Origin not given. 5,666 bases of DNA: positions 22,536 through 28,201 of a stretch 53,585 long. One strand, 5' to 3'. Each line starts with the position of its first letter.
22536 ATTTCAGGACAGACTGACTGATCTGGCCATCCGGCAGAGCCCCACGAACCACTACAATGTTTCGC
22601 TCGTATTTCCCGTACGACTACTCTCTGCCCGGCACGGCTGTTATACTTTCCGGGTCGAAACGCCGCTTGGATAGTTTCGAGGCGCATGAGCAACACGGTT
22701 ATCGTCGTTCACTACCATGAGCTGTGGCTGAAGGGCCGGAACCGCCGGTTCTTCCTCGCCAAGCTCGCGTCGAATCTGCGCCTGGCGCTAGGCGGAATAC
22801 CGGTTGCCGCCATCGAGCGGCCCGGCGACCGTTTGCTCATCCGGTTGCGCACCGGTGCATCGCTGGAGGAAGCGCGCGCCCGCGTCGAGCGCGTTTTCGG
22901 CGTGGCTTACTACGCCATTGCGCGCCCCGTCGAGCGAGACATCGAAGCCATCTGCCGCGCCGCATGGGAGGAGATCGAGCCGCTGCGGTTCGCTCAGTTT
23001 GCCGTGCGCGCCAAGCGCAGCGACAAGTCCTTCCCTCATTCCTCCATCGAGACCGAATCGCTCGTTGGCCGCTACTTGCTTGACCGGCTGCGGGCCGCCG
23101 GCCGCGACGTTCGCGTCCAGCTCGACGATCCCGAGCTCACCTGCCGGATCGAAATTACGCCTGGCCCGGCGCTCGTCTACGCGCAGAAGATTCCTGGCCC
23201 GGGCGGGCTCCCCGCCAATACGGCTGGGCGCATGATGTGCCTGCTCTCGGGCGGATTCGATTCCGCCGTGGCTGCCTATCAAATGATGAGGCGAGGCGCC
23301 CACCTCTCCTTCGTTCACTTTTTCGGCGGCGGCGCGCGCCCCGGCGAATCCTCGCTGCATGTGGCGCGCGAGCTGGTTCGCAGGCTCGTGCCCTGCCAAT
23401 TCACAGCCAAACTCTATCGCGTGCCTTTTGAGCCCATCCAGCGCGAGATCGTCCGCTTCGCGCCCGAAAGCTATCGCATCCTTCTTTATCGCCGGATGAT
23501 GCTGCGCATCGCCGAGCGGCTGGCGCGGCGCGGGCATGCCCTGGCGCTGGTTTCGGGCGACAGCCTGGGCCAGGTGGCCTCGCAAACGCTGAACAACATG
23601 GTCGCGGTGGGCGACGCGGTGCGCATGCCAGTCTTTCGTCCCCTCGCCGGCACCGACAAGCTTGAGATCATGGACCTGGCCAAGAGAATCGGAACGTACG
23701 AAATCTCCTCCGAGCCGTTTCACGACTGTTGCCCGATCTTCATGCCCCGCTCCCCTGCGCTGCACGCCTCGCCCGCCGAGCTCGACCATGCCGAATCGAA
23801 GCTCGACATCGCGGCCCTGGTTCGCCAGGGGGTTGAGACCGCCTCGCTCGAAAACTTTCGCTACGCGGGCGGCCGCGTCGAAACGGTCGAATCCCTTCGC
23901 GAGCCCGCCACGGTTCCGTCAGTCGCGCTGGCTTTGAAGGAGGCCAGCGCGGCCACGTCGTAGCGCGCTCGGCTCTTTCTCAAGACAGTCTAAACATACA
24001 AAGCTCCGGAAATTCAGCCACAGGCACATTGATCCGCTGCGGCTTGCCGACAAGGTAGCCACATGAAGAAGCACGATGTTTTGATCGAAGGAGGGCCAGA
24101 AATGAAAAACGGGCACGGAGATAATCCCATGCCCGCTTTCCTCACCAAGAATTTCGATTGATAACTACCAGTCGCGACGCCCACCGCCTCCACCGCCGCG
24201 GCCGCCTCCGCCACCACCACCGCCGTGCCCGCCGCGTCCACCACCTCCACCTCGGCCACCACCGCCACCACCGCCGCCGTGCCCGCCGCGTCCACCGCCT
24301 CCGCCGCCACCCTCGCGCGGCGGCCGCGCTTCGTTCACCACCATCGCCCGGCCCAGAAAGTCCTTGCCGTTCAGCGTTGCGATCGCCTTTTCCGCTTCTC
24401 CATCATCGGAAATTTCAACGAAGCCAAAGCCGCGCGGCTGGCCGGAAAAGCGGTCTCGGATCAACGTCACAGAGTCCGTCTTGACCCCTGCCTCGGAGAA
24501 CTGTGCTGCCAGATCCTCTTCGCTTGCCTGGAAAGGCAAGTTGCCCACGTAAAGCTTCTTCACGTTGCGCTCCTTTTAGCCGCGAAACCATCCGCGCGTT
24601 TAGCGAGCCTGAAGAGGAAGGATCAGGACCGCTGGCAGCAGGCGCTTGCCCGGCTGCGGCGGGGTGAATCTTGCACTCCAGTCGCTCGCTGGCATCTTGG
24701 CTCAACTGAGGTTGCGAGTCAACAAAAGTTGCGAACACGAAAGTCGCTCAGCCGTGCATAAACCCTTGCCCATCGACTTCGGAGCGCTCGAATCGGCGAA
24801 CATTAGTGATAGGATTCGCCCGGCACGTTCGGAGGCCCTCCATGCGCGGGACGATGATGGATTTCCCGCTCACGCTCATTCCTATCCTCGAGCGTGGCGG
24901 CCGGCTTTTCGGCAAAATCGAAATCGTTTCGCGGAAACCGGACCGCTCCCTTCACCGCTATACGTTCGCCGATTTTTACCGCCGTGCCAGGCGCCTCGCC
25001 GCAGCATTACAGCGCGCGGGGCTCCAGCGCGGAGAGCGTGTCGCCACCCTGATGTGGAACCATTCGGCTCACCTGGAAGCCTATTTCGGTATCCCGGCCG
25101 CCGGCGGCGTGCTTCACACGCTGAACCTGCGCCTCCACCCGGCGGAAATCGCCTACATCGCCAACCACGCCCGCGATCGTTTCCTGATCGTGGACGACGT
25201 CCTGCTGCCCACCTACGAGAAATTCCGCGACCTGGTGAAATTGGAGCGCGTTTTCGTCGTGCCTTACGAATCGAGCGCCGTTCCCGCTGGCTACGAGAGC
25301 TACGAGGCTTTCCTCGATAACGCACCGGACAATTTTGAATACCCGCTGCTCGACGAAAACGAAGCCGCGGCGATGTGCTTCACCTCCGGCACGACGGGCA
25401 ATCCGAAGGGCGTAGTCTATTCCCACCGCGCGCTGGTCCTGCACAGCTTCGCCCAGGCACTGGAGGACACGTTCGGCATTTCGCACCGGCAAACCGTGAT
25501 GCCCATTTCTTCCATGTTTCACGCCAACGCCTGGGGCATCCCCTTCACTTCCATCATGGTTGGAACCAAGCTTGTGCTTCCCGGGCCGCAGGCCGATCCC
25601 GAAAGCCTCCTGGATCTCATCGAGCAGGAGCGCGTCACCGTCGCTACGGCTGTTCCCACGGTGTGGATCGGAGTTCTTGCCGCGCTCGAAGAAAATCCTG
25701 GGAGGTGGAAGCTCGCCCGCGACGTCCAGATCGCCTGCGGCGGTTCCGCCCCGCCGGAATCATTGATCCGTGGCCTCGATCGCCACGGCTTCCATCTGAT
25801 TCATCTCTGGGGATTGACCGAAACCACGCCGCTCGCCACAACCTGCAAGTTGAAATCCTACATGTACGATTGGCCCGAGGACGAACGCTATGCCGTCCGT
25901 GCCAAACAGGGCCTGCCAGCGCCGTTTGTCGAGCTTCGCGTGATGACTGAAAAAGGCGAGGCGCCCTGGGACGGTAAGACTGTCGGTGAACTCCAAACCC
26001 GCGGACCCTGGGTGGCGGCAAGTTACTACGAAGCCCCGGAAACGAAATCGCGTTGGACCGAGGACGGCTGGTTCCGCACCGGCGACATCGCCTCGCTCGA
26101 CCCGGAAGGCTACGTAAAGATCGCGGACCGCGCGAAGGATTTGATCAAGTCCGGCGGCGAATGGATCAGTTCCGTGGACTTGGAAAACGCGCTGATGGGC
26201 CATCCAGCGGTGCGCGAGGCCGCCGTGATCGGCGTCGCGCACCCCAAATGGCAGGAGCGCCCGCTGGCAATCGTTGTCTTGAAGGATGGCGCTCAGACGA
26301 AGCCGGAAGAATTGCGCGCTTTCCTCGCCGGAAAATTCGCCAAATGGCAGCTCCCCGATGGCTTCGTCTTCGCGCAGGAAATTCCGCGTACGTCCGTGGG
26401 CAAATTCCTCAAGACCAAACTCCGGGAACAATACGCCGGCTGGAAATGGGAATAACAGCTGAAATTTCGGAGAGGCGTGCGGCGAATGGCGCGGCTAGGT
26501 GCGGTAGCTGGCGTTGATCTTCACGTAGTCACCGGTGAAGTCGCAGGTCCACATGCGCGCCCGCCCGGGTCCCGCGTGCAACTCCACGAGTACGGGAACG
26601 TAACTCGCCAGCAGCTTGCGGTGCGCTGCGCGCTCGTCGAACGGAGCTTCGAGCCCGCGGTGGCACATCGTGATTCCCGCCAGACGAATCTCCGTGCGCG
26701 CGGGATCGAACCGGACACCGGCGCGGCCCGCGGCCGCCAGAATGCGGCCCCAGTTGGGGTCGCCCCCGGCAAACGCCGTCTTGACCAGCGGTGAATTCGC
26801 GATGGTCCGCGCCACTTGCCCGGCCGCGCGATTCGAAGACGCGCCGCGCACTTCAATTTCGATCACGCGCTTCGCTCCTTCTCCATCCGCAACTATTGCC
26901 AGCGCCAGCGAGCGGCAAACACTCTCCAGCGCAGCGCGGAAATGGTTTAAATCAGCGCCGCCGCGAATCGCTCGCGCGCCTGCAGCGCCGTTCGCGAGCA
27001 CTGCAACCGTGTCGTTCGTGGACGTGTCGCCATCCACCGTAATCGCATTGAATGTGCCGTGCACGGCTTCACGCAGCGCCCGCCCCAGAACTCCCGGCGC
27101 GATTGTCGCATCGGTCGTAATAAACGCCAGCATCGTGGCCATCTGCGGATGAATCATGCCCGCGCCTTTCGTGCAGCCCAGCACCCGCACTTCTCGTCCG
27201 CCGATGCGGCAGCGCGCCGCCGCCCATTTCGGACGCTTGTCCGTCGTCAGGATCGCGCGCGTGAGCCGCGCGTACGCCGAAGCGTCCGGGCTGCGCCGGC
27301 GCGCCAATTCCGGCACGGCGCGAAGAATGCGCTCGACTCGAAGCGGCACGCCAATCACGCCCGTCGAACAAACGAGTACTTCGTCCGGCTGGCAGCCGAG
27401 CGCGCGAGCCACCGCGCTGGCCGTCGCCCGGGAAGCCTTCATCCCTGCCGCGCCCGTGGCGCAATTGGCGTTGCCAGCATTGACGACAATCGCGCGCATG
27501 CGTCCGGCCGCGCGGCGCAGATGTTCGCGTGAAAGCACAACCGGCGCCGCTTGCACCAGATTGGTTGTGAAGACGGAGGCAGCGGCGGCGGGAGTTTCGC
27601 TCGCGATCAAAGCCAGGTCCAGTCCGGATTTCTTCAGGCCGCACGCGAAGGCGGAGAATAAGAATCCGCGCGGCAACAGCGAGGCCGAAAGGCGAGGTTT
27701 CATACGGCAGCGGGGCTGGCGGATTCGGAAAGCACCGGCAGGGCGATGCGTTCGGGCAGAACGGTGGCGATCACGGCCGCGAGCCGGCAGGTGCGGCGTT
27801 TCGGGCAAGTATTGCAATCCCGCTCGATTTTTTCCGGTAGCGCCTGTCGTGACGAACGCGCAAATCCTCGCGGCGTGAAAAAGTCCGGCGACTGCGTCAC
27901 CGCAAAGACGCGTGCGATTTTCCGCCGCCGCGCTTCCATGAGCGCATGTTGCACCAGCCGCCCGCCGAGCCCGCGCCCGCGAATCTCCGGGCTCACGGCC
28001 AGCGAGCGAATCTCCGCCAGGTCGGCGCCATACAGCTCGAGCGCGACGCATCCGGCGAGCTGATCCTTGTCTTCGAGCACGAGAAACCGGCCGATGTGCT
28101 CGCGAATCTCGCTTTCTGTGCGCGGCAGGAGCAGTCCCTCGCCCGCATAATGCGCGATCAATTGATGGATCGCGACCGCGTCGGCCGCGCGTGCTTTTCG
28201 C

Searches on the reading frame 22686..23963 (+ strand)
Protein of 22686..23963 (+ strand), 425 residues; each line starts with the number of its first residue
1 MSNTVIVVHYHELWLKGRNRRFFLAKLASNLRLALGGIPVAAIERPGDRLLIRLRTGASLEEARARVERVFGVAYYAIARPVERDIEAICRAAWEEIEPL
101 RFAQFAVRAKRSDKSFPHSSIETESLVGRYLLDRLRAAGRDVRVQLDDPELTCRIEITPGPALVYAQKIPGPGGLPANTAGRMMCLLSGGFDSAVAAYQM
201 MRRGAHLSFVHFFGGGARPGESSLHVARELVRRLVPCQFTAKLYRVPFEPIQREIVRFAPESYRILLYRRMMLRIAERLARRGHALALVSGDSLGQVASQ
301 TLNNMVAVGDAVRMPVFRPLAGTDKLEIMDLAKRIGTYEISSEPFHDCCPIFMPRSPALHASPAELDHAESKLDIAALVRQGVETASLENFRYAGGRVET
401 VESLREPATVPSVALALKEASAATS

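Call 25: search_protein_families(library=pfam, proteins=[window:22686-23963:+], max_evalue=0.0001)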
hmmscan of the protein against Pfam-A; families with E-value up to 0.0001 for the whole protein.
window:22686-23963:+ (425 aa): 4 families
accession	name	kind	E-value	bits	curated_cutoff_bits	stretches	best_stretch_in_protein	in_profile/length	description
PF02568.20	ThiI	-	6.7e-58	196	20.5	1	179-374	2-196/197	Thiamine biosynthesis protein (ThiI)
PF22025.1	ThiI_fer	-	9.3e-16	58.5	25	1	5-76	1-71/72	ThiI ferredoxin-like domain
PF02926.22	THUMP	-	1.4e-08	35.4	20.6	1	88-165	10-82/84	THUMP domain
PF06508.19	QueC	-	1.6e-05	25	22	0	183-232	2-49/210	Queuosine biosynthesis protein QueC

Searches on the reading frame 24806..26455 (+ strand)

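Call 25: search_protein_families(library=pfam, proteins=[window:24806-26455:+], max_evalue=0.0001)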
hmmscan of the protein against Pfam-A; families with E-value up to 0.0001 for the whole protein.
window:24806-26455:+ (549 aa): 2 families
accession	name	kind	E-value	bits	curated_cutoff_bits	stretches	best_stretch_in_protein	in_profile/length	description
PF00501.34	AMP-binding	-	2.1e-75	254.4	29.9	1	49-408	19-384/384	AMP-binding enzyme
PF13193.12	AMP-binding_C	-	4.3e-20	72.9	24.5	1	459-533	2-76/76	AMP-binding enzyme C-terminal domain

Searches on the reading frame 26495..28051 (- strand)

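Call 25: search_protein_families(library=pfam, proteins=[window:26495-28051:-], max_evalue=0.0001)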
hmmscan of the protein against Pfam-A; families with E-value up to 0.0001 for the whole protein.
window:26495-28051:- (518 aa): 1 family
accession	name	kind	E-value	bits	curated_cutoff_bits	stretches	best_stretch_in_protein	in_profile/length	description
PF01960.23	ArgJ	-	8.8e-147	489.2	32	1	133-518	3-377/377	ArgJ family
